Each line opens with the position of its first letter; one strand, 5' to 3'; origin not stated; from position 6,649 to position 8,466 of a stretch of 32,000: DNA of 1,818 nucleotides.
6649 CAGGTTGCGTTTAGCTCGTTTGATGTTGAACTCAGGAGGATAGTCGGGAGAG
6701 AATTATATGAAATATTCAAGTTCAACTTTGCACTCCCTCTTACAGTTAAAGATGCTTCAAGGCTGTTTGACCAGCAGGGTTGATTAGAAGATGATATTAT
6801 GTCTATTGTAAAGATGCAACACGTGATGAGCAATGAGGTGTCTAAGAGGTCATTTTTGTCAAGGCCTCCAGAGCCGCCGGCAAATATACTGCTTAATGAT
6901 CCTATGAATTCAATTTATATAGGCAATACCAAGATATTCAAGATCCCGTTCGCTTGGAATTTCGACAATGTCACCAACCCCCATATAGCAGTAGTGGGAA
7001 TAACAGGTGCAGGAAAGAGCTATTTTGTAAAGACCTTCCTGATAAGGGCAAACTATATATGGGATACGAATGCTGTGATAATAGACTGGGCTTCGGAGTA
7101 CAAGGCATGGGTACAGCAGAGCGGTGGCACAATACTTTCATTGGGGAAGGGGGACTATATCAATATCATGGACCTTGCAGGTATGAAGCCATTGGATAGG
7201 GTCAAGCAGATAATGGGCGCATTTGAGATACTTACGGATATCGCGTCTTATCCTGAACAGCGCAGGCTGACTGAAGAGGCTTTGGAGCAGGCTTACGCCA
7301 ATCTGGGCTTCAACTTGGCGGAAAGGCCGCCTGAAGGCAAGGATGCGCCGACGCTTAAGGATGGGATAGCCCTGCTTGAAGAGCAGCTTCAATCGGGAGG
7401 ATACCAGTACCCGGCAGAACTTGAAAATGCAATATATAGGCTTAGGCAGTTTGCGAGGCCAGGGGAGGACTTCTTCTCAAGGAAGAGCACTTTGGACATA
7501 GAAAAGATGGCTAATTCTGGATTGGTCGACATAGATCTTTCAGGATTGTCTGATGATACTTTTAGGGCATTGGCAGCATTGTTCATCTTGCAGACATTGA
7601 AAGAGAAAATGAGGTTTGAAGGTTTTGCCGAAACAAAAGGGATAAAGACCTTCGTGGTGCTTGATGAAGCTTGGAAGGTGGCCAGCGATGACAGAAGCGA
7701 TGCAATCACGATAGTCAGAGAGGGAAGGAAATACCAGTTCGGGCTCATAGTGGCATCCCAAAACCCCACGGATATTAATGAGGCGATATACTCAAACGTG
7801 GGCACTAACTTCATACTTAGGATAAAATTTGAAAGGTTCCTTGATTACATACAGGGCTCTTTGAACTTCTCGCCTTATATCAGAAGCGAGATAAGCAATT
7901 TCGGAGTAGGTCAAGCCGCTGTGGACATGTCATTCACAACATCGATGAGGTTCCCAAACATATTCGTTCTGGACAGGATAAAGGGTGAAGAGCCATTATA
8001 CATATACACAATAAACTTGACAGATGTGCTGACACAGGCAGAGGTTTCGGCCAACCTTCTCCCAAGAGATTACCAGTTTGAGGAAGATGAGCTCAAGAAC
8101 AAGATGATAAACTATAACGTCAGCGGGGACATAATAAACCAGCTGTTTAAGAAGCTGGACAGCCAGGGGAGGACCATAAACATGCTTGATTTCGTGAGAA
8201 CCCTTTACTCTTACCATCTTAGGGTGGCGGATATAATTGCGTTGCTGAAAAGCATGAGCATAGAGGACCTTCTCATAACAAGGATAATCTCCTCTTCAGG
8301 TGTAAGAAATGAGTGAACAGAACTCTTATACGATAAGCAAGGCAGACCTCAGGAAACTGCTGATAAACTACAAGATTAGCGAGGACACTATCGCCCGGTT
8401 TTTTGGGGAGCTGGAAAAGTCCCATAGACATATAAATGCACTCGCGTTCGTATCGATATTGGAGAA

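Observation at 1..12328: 12-kb translationally coupled cluster: candidate uncharacterised envelope translocation machine built around one VirB4-like ATPase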

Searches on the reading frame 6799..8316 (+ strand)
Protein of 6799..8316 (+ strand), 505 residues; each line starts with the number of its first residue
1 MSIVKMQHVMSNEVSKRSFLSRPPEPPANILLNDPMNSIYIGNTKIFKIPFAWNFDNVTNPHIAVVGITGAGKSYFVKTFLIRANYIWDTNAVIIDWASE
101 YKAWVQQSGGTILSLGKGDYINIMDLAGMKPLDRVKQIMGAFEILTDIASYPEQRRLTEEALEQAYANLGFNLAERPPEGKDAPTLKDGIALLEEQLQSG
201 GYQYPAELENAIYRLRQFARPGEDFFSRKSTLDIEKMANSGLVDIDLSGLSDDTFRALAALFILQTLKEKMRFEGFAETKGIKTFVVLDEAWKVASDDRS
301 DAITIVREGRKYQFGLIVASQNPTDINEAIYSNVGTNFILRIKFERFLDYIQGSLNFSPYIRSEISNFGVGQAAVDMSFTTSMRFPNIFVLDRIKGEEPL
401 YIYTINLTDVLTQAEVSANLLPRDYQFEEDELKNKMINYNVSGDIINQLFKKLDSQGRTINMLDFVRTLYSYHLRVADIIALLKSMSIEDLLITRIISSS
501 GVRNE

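Call 4: search_protein_families(library=pfam, proteins=[window:6799-8316:+], max_evalue=0.1)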
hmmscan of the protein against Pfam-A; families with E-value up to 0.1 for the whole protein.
window:6799-8316:+ (505 aa): 5 families
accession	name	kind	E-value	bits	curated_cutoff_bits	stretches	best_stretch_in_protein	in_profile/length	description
PF01935.23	DUF87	-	1.6e-17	64.8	23.2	1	40-264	2-217/220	Helicase HerA, central domain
PF12846.13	AAA_10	-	5.5e-13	49.1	27.5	2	58-108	19-68/362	AAA-like domain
PF19044.6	P-loop_TraG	-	1.8e-09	37.2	25.8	2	56-116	25-84/413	TraG P-loop domain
PF10412.15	TrwB_AAD_bind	-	0.00058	19.3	20.5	0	46-102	4-56/387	Type IV secretion-system coupling protein DNA-binding domain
PF01580.24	FtsK_SpoIIIE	-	0.00081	19.3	24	1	55-84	33-63/221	FtsK/SpoIIIE family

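Call 5: search_protein_families(library=ncbifam, proteins=[window:6799-8316:+], max_evalue=0.1)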
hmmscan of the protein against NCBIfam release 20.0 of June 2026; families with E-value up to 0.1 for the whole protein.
window:6799-8316:+ (505 aa): 17 families
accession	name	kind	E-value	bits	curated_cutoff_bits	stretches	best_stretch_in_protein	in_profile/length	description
NF041017.1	DNA_import_CedB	equivalog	1e-18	67.3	700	2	234-331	427-526/590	DNA import protein CedB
NF053655.1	CedD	equivalog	3e-17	62.5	600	2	218-374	357-511/527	DNA-translocating ATPase CedD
NF045975.1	VirB4_plasma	equivalog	1.1e-16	59.7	590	1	37-327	489-808/894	Mbov_0397 family ICE element conjugal transfer ATPase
NF045971.1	conju_CD1110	equivalog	1.9e-16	59.5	325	1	36-326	392-672/752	VirB4-like conjugal transfer ATPase, CD1110 family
NF040937.1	HerA_Thermprot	equivalog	4.5e-14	51.7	800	1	235-396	302-466/487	DNA double-strand break repair helicase HerA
TIGR02746.1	TraC-F-type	equivalog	1.9e-13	49.2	567.05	1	55-370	424-738/800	type IV secretion system protein TraC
NF040819.1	helicase_HerA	equivalog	1.3e-12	47.1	970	1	300-375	421-501/561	DNA double-strand break repair helicase HerA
NF042943.1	HerA_antiphage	equivalog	9.7e-12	44.2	800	2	37-110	133-206/566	anti-phage-associated helicase HerA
NF042944.1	HerA_antiphage_2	equivalog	6e-10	38.5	850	2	304-339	457-491/576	anti-phage-associated helicase HerA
NF010278.0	PRK13721.1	subfamily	9.9e-10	36.9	1177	1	57-375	476-795/874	type IV secretion system protein TraC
TIGR00929.1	VirB4_CagE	subfamily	3.2e-08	32.3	643.1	1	50-329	423-683/792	VirB4 family type IV secretion/conjugal transfer ATPase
NF010447.0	PRK13873.1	equivalog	0.00037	18.5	1020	1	50-329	431-686/815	conjugal transfer protein TrbE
NF045973.1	conju_CD1115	equivalog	0.0018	17.2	250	0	53-96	17-58/442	VirD4-like conjugal transfer protein, CD1115 family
NF033849.1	ser_rich_anae_1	subfamily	0.0019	15.6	650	1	207-345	937-1093/1163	serine-rich protein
TIGR03925.1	T7SS_EccC_b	equivalog_domain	0.021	13.1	346.55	0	271-342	174-249/564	type VII secretion protein EccCb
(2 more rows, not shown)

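Call 13: find_homologous_proteins(query=window:6799-8316:+, max_evalue=0.00001)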
Query window:6799-8316:+ (505 aa): 1080 proteins with E <= 0.00001 among 8000 candidates; the best 120 are listed.
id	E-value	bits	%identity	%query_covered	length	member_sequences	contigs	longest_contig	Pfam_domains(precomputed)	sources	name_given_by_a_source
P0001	0.0e+0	1123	100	100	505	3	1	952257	PF19044.7,PF01935.24,PF12846.14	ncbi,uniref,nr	ncbi:AAA ATPase [Candidatus Mancarchaeum acidiphilum]|uniref:AAA ATPase n=1 Tax=Candidatus Mancarcha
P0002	4.9e-298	1007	88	100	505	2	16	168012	PF01935.24,PF12846.14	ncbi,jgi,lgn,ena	jgi:DNA helicase HerA-like ATPase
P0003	3.3e-259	879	75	99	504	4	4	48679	PF19044.7,PF01935.24,PF12846.14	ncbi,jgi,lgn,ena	jgi:type IV secretory pathway VirB4 component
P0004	4.2e-259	879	76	99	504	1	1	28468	PF19044.7,PF01935.24,PF12846.14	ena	-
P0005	9.0e-259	877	76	98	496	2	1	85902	PF19044.7,PF01935.24,PF12846.14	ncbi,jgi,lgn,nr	ncbi:ATP-binding protein [Candidatus Marsarchaeota archaeon]|nr:ATP-binding protein [Candidatus Mars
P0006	1.1e-258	877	75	99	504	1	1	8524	PF19044.7,PF01935.24,PF12846.14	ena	-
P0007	1.2e-256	871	74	100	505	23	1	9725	PF19044.7,PF01935.24,PF12846.14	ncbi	ncbi:MAG: ATP-binding protein [Candidatus Micrarchaeaceae archaeon]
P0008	6.0e-256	868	74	99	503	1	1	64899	PF19044.7,PF01935.24,PF12846.14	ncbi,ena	-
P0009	5.1e-254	862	73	100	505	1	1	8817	PF19044.7,PF01935.24,PF12846.14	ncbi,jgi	-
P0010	1.2e-253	861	73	100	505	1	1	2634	PF19044.7,PF01935.24,PF12846.14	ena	-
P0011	1.5e-253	860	73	100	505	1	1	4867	PF19044.7,PF01935.24,PF12846.14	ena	-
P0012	1.1e-252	857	74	99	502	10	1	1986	PF19044.7,PF01935.24,PF12846.14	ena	-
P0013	1.7e-251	854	74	98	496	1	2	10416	PF19044.7,PF01935.24,PF12846.14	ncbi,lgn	-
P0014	9.0e-251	851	73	99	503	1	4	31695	PF19044.7,PF01935.24,PF12846.14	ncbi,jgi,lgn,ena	jgi:DNA helicase HerA-like ATPase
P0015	1.2e-250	851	73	99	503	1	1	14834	PF19044.7,PF01935.24,PF12846.14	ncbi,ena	-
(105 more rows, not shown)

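Call 25: find_related_loci(query=A1, collection=genome_contigs, flank=10000)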
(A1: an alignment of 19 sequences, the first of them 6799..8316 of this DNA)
Query A1 (505 aa) in genome_contigs; peptide patterns used: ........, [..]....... (x = any residue, [..] = any of these).
600 stretches matched a pattern (row limit reached: there are more); 394 encode a relative of the query (tblastn E <= 1e-3); the best 80 are kept; 80 distinct loci.
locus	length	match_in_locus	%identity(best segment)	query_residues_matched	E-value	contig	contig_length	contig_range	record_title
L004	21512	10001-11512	87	1-504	0e+0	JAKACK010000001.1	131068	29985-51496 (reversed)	MAG: Candidatus Micrarchaeota archaeon isolate WH3.bin4 NODE_22_length_131068_cov_200.457206, whole genome shotgun seque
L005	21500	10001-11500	75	1-500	0e+0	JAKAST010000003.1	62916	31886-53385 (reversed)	MAG: Candidatus Micrarchaeota archaeon isolate YP1.bin76 NODE_442_length_62916_cov_20.623103, whole genome shotgun seque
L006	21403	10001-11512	74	1-504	0e+0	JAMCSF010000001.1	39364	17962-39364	MAG: Candidatus Marsarchaeota archaeon isolate FK_Sedi_A_Bin.220 NODE_1916_length_39364_cov_4.91656, whole genome shotgu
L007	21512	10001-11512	74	1-504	0e+0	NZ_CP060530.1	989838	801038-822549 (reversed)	Candidatus Micrarchaeum sp. strain A_DKE chromosome, complete genome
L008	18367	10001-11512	74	1-504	0e+0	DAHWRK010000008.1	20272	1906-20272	MAG TPA_asm: Candidatus Micrarchaeota archaeon isolate clean1469 NODE_8_length_20272_cov_8.187819, whole genome shotgun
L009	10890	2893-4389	75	1-499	0e+0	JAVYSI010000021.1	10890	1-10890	MAG: Methanothrix sp. isolate DRTY-16_202007_bins_8 DRTY-16_202007_bins_8_scaffold_21, whole genome shotgun sequence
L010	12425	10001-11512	74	1-504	0e+0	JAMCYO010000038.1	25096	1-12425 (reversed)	MAG: Candidatus Marsarchaeota archaeon isolate FK_Sedi_B_Bin.345 NODE_6405_length_25096_cov_10.5716, whole genome shotgu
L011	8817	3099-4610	73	1-504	0e+0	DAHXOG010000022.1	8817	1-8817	MAG TPA_asm: Candidatus Mancarchaeum sp. isolate clean1801 NODE_22_length_8817_cov_2.586881, whole genome shotgun sequen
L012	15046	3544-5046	73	1-501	0e+0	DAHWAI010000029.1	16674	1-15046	MAG TPA_asm: Candidatus Micrarchaeota archaeon isolate clean827 k141_466632, whole genome shotgun sequence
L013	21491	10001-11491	74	1-497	0e+0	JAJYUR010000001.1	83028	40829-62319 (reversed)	MAG: Candidatus Micrarchaeota archaeon isolate FK1.bin29 NODE_255_length_83028_cov_31.535892, whole genome shotgun seque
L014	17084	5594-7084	74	1-497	0e+0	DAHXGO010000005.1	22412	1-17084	MAG TPA_asm: Candidatus Micrarchaeota archaeon isolate clean2421 NODE_5_length_22412_cov_3.774469, whole genome shotgun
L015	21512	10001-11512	72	1-504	0e+0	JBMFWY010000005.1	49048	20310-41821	MAG: Candidatus Micrarchaeia archaeon isolate KM4364-30 NODE_5_length_49048_cov_5.737355, whole genome shotgun sequence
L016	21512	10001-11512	71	1-504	0e+0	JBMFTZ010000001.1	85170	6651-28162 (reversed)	MAG: Candidatus Micrarchaeia archaeon isolate KM4347-26 NODE_26_length_85170_cov_18.482206, whole genome shotgun sequenc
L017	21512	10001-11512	70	1-504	0e+0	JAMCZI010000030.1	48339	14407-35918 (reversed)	MAG: Candidatus Marsarchaeota archaeon isolate FK_Sedi_B_Bin.312 NODE_1852_length_48339_cov_11.1114, whole genome shotgu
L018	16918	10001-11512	70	1-504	0e+0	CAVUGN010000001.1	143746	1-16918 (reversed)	MAG: uncultured Candidatus Micrarchaeota archaeon isolate MFD02138.bin.1.89 genome assembly, contig: contig_101787, whol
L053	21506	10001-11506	65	1-502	0e+0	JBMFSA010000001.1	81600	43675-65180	MAG: Candidatus Micrarchaeia archaeon isolate KM4345-13 NODE_1_length_81600_cov_36.094414, whole genome shotgun sequence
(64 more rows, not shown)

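Call 28: search_solved_structures(query=A1, max_evalue=0.01)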
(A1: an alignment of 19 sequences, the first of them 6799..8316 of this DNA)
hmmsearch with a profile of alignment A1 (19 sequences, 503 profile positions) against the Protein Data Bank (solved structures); distinct sequences matched with E-value up to 0.01: 11.
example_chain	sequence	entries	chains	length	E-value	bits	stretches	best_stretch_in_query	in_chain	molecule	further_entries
8wiv_A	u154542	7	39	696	2.9e-13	52.6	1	245-354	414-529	Helicase HerA central domain-containing protein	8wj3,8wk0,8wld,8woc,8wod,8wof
4d2i_A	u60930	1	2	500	6.3e-12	48.2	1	234-375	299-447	HERA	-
8xau_A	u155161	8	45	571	4.3e-11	45.5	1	269-351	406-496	ATP-binding protein | HerA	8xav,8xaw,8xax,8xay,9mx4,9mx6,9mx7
9x1l_A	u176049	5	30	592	3.6e-10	42.4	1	284-375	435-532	DNA helicase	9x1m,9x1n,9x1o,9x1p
4ag5_A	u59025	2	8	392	2e-09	39.9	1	59-326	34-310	TYPE IV SECRETORY PATHWAY VIRB4 COMPONENTS-LIKE PROTEIN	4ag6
9c1m_M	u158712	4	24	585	4.7e-08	35.4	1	301-373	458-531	ATP-binding protein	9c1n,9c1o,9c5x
7es4_A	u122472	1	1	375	1.8e-07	33.5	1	39-328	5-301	DNA phosphorothioation-dependent restriction protein DptH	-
8ziq_M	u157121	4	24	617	6.4e-07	31.7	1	236-342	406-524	HerA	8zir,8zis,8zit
8j4u_M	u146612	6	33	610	1.8e-06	30.2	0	305-383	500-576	Nucleoside triphosphate hydrolase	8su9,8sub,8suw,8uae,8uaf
8yho_A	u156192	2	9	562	3.3e-05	26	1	304-359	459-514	DUF87 domain-containing protein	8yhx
8wet_A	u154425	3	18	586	0.0083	18.1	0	282-339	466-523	TdpA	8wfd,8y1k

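Call 38: search_protein_families(library=pfam, proteins=[L053:7635-8000:+], max_evalue=10)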
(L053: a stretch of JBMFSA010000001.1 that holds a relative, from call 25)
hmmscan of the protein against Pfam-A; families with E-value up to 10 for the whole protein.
L053:7635-8000:+ (122 aa): 2 families
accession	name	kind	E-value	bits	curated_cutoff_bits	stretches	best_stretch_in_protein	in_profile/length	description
PF13903.11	Claudin_2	-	0.096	12.9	29.1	1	21-96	68-141/192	PMP-22/EMP/MP20/Claudin tight junction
PF06432.16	GPI2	-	0.5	10.4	24.4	1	8-109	185-263/270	Phosphatidylinositol N-acetylglucosaminyltransferase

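Call 84: search_dna_similar(query=window:6799-8313:+, collection=plasmids, mode=protein, max_evalue=0.001, max_rows=30)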
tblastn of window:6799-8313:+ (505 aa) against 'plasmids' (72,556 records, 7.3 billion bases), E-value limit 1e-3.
Records with a match: 380; places in all: 383; records where one place covers at least 80% of the query: 2.
Best place of each record, by identity: <60% 380.
By first word of the organism name: Enterobacter 115; Listeria 48; Clostridium 26; Providencia 25; Pantoea 16; Vibrio 15; Cereibacter 9; Hymenobacter 8; Phytobacter 6; Citrobacter 6; and 62 more.
By predicted mobility (MOB-suite, as given by PLSDB): conjugative 199; non-mobilizable 123; mobilizable 58.
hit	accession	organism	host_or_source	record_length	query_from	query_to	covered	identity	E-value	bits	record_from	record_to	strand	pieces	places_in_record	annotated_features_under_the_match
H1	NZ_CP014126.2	Pantoea vagans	Homo sapiens,wound swab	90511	56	487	86%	23.2%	5e-4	50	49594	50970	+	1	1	traC: type IV secretion system protein TraC | trbI: type-F conjugative transfer system protein TrbI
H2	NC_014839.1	Pantoea sp. At-9b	-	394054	59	453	78%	24.6%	8e-5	53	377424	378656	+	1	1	traC: type IV secretion system protein TraC | trbI: type-F conjugative transfer system protein TrbI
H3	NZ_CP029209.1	Nitratireductor sp. OM-1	-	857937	28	459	86%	22.4%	4e-5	54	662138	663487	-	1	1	ATP-binding protein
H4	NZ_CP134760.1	Pantoea agglomerans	Allium cepa,cell culture,bulb ...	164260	59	433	74%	24.3%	1e-4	53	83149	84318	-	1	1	traC: type IV secretion system protein TraC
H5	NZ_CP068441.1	Pantoea agglomerans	Fungi,tissue sample,perithecium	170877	59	433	74%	24.3%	2e-4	52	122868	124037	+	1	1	traC: type IV secretion system protein TraC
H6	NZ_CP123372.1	Providencia rettgeri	Homo sapiens,urine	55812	60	436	75%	24.0%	6e-4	50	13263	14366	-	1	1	traC: type IV secretion system protein TraC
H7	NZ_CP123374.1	Providencia rettgeri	Homo sapiens,Catheter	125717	60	436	75%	24.0%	6e-4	50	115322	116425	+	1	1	traC: type IV secretion system protein TraC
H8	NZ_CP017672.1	Providencia rettgeri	Homo sapiens,urine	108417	60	430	73%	24.4%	7e-5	53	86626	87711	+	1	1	traC: type IV secretion system protein TraC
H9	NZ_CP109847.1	Providencia rettgeri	Homo sapiens,urine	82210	60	430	73%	24.4%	8e-5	53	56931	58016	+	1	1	traC: type IV secretion system protein TraC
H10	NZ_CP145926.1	Providencia hangzhouensis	Homo sapiens,urine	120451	60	432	74%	24.2%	2e-5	56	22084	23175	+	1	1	traC: type IV secretion system protein TraC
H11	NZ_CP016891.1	Pantoea agglomerans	single cell,lettuce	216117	56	433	75%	23.7%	2e-4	52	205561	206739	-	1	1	traC: type IV secretion system protein TraC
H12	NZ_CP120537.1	Providencia sp. PROV099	Homo sapiens,Urine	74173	60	432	74%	24.0%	5e-4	50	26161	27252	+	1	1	traC: type IV secretion system protein TraC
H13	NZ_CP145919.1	Providencia huaxiensis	Homo sapiens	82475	60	432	74%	24.0%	5e-4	50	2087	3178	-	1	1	traC: type IV secretion system protein TraC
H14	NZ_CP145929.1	Providencia huaxiensis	Homo sapiens,urine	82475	60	432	74%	24.0%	5e-4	50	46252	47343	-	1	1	traC: type IV secretion system protein TraC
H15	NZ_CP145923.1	Providencia huaxiensis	Homo sapiens,urine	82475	60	432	74%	24.0%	5e-4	50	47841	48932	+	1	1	traC: type IV secretion system protein TraC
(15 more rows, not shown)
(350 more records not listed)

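Call 95: search_protein_representatives(alignment_id=A1)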
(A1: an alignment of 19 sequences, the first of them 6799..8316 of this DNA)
Query: 19 sequences, 503 profile positions. Proteins with E-value up to 0.001 (for the whole library): 2481; up to 1e-10: 552; up to 1e-30: 125. The best 150 are listed.
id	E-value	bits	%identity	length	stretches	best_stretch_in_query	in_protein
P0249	1.1e-209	713.8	-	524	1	4-501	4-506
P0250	2.7e-198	676.3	-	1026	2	3-295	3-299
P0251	5.0e-196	668.8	-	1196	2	71-500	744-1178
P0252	1.2e-149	515.8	-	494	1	4-500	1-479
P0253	2.7e-138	478.3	-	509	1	2-499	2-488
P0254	8.8e-137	473.4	-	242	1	1-242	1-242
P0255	4.2e-136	471.1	-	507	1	6-498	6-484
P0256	5.5e-127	441.0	-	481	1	4-498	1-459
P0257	9.0e-121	420.5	-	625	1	6-489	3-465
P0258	3.3e-118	412.1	-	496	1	4-494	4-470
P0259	5.5e-117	408.0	-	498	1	9-410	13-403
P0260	5.0e-110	385.1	-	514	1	7-493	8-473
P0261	3.4e-107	375.8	-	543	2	131-494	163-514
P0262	2.7e-106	372.8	-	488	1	6-499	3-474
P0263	2.4e-105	369.6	-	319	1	124-316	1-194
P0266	3.6e-97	342.7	-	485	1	6-497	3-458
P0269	1.5e-95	337.3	-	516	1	5-493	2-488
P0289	1.1e-56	209.2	-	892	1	8-380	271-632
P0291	1.7e-55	205.2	-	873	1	36-377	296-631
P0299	4.0e-48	180.9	-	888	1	32-381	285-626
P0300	3.6e-46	174.4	-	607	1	9-377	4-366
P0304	3.6e-45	171.1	-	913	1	13-377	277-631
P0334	3.3e-35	138.3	-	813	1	23-376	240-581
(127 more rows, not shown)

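Call 96: list_cluster_members(proteins=[P0252, P0253, P0255, P0256, P0257, P0258, P0260, P0262, P0266, P0269])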
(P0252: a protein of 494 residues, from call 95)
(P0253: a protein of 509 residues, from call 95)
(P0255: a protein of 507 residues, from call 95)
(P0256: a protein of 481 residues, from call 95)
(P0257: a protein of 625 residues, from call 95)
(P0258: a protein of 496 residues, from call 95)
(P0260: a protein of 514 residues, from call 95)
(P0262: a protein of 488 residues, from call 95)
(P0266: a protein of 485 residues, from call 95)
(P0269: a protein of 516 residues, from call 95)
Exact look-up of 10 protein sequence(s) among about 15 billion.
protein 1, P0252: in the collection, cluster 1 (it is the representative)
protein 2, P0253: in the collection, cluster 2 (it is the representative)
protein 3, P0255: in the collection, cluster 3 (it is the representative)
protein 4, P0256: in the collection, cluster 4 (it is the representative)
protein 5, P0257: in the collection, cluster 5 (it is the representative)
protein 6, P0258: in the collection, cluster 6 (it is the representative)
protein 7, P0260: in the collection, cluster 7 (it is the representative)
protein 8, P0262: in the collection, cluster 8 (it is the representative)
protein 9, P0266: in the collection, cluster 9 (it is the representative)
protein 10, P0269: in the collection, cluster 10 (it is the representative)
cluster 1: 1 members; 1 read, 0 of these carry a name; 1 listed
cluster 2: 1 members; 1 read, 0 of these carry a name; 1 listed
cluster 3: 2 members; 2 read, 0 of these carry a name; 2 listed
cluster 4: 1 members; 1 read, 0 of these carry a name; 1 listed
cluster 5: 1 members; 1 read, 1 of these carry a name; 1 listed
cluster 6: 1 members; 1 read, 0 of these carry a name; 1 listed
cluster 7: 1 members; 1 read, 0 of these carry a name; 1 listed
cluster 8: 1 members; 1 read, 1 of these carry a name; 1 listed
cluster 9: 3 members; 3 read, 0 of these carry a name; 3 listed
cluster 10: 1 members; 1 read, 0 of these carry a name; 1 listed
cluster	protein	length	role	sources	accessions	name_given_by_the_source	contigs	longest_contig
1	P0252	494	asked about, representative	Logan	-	-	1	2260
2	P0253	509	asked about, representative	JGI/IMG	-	-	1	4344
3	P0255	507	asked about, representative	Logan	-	-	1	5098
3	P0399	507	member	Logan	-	-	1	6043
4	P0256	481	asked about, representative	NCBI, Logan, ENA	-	-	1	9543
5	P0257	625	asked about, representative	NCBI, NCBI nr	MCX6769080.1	MAG: ATP-binding protein [Candidatus Micrarchaeota archaeon] | ATP-binding protein [Candidatus Micrarchaeota archaeon]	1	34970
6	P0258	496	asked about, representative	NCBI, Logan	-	-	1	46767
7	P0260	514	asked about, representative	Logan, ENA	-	-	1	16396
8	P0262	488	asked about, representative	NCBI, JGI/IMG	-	Fe2+ transport system protein FeoA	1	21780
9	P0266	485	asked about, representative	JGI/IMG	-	-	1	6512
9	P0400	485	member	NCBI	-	-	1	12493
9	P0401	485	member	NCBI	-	-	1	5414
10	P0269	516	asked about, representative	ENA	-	-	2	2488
